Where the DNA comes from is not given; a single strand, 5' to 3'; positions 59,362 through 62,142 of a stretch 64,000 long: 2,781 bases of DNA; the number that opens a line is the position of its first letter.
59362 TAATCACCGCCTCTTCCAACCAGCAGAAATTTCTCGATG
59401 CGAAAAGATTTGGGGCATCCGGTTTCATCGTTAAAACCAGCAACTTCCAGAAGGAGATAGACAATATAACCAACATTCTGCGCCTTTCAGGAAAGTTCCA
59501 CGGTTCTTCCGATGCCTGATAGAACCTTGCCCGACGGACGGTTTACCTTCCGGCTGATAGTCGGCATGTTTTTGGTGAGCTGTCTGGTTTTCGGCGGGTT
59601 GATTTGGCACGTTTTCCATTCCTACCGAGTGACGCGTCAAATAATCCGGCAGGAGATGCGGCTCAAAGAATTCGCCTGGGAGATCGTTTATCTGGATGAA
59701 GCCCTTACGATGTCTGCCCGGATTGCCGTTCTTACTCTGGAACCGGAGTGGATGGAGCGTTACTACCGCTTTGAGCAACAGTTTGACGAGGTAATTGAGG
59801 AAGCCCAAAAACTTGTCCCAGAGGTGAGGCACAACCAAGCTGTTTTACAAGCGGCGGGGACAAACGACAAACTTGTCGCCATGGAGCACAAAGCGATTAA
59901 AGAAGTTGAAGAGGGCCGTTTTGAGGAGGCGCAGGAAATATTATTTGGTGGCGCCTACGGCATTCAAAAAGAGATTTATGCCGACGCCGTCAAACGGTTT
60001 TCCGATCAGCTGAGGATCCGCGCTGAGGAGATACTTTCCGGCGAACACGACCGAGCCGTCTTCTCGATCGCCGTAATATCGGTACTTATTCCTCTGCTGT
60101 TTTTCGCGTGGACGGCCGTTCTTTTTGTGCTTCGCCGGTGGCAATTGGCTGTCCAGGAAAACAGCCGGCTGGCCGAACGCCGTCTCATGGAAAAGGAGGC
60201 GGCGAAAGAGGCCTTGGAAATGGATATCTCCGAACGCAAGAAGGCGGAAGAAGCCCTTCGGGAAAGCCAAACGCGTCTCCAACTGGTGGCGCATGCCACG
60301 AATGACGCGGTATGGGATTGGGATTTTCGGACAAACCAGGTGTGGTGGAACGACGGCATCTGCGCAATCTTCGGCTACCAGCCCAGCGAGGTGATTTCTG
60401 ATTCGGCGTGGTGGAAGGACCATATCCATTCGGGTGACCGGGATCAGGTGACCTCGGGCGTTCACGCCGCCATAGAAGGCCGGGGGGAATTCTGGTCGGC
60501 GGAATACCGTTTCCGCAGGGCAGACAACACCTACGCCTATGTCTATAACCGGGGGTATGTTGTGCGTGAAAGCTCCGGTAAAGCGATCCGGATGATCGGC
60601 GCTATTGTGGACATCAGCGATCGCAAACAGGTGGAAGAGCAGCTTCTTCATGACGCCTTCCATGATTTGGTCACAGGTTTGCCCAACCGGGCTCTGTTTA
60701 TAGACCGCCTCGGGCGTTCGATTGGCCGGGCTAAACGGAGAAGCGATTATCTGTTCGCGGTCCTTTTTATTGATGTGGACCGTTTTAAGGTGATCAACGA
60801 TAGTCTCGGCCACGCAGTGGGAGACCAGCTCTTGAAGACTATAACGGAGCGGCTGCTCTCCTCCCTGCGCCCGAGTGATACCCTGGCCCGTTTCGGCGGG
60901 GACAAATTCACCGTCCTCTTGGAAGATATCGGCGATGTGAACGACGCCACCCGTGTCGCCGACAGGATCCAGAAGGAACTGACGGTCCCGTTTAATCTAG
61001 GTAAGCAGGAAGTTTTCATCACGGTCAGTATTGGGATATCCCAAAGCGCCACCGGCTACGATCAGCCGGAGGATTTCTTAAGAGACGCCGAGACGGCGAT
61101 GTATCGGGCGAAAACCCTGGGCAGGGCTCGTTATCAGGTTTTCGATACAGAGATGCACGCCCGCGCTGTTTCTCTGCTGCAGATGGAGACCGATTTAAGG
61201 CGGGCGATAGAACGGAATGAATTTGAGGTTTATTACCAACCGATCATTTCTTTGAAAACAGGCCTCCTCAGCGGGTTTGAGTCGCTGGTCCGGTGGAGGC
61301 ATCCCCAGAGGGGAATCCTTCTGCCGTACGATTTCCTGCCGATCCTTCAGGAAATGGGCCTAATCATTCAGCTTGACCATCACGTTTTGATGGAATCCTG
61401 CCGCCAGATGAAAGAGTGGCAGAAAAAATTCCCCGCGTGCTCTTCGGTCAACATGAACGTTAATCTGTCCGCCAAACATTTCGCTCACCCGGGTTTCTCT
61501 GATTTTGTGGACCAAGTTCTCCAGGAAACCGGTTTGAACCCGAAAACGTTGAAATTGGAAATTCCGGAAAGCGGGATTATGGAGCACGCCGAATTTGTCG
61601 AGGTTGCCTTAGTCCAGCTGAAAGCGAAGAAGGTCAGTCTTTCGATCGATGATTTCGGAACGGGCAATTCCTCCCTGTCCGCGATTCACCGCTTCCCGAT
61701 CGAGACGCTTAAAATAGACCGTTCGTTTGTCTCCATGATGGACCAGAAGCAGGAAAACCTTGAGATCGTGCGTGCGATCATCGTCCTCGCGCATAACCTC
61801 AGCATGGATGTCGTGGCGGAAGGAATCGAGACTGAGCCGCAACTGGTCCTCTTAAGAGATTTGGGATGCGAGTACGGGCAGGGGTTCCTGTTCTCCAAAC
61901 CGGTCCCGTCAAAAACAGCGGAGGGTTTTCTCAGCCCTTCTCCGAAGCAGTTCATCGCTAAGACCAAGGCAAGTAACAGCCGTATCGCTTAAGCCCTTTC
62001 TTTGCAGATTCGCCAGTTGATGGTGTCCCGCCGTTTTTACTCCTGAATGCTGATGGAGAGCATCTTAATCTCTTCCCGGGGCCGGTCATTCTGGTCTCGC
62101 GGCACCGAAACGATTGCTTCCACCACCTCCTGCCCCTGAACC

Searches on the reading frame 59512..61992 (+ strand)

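Call 52: search_protein_families(library=pfam, proteins=[window:59512-61992:+], max_evalue=0.00001)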
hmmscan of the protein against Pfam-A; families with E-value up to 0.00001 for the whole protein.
window:59512-61992:+ (826 aa): 5 families
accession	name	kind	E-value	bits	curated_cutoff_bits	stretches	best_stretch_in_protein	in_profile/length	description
PF00563.25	EAL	-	4.3e-72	242.7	31.3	1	561-797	3-236/236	EAL domain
PF00990.26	GGDEF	-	1.6e-46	158.4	23.8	1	382-539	1-160/161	Diguanylate cyclase, GGDEF domain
PF08447.18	PAS_3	-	1e-20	74.2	25.6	1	277-364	2-88/89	PAS fold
PF00989.32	PAS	-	2.1e-08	34.6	22.6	1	255-368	2-113/113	PAS fold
PF13426.13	PAS_9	-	1.3e-06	29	27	1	277-370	14-103/103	PAS domain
